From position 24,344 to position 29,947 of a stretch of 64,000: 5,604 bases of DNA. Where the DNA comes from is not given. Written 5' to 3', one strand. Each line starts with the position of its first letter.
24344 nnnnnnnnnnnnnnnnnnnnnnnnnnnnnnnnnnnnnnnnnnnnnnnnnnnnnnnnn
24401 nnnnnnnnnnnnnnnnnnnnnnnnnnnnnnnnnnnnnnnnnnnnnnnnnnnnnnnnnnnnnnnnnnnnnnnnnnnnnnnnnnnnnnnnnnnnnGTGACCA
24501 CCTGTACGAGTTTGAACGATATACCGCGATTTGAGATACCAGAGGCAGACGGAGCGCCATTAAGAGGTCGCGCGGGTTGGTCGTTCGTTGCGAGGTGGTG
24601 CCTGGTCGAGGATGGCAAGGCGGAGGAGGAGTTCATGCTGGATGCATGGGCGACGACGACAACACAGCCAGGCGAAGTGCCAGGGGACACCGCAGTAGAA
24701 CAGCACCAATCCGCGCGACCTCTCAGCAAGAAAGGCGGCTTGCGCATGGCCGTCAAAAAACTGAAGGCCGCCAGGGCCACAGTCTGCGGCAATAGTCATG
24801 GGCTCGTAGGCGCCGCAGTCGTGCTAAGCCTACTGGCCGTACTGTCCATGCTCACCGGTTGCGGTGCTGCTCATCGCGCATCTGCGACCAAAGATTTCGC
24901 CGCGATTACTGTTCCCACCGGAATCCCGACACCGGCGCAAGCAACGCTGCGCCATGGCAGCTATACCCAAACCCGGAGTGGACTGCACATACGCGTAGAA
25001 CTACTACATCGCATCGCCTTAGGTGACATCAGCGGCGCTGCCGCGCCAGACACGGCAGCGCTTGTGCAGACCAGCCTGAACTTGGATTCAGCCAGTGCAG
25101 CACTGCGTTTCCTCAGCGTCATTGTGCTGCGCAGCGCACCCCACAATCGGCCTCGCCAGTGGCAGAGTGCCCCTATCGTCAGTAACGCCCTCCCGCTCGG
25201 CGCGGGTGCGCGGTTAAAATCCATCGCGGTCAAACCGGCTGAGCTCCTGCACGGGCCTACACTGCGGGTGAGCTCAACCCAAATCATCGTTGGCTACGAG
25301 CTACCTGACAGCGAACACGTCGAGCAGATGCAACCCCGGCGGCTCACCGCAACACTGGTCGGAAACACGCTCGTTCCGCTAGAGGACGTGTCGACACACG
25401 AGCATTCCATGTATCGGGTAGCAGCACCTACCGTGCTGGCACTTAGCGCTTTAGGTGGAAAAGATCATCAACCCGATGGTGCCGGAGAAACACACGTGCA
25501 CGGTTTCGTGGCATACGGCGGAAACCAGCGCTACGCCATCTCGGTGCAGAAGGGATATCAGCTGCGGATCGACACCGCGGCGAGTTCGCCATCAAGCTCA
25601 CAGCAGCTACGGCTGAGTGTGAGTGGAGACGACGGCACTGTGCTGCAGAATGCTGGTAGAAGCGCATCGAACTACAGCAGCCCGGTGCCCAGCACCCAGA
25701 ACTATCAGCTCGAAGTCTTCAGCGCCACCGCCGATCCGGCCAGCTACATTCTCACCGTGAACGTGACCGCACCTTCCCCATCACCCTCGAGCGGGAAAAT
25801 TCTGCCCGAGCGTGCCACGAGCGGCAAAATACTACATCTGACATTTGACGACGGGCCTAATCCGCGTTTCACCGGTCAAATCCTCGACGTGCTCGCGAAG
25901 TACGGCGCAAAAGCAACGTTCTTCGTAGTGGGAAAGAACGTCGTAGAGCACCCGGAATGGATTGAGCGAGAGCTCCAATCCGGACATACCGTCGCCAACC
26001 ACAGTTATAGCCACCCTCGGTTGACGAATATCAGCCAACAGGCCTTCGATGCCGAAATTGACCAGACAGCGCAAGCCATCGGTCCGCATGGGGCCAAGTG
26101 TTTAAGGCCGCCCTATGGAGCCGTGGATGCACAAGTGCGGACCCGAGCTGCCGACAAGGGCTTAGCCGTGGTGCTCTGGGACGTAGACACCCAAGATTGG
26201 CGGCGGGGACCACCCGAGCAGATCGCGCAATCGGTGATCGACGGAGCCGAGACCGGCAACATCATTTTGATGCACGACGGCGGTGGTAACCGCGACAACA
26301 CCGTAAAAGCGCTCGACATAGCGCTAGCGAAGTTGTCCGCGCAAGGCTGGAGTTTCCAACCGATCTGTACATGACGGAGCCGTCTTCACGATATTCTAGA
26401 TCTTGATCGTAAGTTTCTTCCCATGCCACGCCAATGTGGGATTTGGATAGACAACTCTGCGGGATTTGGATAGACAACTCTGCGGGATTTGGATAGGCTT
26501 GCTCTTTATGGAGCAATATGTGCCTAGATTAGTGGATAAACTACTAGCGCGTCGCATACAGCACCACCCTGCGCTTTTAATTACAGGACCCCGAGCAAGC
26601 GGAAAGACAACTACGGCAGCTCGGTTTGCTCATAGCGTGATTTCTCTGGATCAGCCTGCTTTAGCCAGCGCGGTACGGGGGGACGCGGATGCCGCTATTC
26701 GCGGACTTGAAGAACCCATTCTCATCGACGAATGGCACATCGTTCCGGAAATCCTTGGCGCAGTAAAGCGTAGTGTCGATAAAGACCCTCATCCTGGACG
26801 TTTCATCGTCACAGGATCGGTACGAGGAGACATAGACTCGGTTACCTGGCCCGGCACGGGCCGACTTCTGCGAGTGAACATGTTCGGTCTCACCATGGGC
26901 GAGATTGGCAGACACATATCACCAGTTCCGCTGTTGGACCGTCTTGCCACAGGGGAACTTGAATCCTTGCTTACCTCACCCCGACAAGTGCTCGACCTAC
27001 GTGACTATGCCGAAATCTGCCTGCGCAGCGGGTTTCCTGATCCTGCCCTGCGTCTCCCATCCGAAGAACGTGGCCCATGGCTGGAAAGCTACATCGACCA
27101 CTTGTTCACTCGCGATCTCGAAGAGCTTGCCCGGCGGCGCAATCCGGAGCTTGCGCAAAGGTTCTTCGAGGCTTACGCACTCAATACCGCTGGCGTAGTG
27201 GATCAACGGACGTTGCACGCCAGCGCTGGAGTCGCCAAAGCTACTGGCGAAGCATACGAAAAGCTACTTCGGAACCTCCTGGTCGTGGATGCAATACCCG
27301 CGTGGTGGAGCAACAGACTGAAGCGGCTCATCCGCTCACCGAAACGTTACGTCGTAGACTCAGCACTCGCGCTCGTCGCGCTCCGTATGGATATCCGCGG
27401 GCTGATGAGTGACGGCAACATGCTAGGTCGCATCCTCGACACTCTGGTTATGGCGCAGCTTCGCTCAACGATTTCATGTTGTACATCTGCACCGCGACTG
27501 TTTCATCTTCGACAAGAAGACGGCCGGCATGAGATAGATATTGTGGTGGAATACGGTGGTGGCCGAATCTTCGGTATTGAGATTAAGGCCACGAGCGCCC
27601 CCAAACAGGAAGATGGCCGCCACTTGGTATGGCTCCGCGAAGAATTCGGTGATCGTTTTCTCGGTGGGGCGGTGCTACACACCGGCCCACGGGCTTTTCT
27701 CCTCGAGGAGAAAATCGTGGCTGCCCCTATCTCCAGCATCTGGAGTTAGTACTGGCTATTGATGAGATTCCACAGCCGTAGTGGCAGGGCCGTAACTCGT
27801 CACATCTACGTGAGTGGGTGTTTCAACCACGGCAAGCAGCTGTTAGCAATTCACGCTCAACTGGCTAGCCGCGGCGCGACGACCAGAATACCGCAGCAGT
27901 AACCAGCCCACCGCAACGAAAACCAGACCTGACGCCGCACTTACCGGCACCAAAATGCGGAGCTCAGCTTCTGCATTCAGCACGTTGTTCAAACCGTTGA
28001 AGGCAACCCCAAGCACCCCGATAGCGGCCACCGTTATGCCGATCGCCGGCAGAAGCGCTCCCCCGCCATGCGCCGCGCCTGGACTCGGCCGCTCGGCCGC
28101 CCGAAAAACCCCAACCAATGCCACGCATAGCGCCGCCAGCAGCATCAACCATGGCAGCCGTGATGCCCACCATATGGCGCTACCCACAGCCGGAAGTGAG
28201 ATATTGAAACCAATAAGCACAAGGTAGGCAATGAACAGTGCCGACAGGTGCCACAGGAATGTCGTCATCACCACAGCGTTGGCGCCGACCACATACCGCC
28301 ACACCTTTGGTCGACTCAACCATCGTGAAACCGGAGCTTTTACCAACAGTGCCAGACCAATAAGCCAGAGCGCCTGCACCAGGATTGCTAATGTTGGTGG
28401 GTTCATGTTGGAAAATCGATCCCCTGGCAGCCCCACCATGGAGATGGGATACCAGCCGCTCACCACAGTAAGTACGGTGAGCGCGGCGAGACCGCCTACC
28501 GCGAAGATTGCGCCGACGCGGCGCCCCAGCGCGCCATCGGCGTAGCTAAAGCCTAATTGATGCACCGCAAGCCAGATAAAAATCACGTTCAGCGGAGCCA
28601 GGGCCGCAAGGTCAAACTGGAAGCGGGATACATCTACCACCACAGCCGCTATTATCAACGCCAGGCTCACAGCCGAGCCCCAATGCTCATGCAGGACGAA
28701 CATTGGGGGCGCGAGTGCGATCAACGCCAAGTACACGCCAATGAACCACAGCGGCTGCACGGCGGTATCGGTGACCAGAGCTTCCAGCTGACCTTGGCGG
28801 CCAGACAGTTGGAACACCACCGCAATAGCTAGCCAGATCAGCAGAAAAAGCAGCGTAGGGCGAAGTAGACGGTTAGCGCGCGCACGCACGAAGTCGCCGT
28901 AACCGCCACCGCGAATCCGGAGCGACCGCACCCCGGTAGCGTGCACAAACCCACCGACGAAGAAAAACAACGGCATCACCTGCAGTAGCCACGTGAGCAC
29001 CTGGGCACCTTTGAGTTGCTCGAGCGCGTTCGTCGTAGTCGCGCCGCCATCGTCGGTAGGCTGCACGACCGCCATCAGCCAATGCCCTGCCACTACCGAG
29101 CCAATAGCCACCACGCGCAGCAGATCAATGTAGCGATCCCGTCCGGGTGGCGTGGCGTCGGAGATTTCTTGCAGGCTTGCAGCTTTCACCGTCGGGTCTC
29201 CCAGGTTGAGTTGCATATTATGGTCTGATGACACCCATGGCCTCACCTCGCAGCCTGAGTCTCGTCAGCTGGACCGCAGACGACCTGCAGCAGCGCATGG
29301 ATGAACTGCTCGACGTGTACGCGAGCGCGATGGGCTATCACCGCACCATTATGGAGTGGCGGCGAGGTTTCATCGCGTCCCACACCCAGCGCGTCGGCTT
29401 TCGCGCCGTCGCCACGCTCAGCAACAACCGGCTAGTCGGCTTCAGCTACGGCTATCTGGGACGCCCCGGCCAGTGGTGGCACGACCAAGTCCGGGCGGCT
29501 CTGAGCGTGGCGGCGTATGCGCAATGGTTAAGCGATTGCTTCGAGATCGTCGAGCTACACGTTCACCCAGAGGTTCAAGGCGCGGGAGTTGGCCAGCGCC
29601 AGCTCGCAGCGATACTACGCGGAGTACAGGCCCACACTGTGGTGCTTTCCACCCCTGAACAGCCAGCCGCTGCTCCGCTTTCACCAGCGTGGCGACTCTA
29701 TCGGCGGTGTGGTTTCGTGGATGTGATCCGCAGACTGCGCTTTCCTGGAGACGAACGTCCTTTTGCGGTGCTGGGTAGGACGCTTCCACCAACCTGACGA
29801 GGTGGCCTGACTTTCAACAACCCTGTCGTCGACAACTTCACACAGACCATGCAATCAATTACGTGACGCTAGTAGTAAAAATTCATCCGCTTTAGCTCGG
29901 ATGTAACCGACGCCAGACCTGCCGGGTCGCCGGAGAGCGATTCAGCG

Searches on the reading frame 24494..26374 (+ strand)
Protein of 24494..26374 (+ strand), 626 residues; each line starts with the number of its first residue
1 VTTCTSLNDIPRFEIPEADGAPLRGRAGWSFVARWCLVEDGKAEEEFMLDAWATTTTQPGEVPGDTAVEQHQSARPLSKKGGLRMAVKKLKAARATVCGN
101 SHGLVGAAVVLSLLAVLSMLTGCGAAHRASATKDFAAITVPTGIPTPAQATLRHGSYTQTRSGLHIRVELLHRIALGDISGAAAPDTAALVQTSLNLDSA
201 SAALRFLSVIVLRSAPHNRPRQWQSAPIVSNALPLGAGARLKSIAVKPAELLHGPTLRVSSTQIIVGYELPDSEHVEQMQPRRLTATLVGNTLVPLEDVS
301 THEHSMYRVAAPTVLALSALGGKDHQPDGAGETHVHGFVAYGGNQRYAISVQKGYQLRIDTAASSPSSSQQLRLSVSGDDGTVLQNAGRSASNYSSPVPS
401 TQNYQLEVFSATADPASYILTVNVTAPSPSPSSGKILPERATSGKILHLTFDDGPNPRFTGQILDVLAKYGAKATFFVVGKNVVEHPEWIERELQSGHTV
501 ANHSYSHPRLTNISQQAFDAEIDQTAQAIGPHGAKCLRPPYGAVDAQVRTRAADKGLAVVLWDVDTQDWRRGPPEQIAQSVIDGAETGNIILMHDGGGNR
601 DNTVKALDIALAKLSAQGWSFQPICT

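Call 49: search_protein_families(library=pfam, proteins=[window:24494-26374:+], max_evalue=0.00001)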
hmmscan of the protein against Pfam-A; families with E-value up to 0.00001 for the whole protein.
window:24494-26374:+ (626 aa): 1 family
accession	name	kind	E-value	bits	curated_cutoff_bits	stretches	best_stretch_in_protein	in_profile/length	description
PF01522.26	Polysacc_deac_1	-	3.4e-34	117.9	23.1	1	441-559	3-123/124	Polysaccharide deacetylase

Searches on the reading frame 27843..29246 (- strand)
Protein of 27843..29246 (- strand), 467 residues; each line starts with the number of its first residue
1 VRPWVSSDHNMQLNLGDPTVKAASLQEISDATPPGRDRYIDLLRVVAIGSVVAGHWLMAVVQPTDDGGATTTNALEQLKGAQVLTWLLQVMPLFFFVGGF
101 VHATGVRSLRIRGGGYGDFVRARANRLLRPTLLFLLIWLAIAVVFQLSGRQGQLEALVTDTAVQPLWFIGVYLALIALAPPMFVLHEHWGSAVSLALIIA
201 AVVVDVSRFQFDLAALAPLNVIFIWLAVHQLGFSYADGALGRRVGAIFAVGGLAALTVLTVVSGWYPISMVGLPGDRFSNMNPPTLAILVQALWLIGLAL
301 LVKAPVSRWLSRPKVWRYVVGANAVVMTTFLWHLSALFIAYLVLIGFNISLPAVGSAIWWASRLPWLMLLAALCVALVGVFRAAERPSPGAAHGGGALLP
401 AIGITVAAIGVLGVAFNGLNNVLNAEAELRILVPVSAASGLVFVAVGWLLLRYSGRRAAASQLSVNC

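Call 49: search_protein_families(library=pfam, proteins=[window:27843-29246:-], max_evalue=0.00001)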
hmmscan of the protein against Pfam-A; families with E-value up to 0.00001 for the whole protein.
window:27843-29246:- (467 aa): 1 family
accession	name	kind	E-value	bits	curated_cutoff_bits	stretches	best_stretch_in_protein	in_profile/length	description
PF01757.29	Acyl_transf_3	-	4e-27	95.6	31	1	38-381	2-322/326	Acyltransferase domain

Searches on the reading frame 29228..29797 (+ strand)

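Call 49: search_protein_families(library=pfam, proteins=[window:29228-29797:+], max_evalue=0.00001)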
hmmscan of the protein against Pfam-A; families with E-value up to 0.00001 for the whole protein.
window:29228-29797:+ (189 aa): 1 family
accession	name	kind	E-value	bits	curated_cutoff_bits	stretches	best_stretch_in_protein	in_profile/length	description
PF13508.13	Acetyltransf_7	-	6.6e-06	26.9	27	0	103-164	25-83/84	Acetyltransferase (GNAT) domain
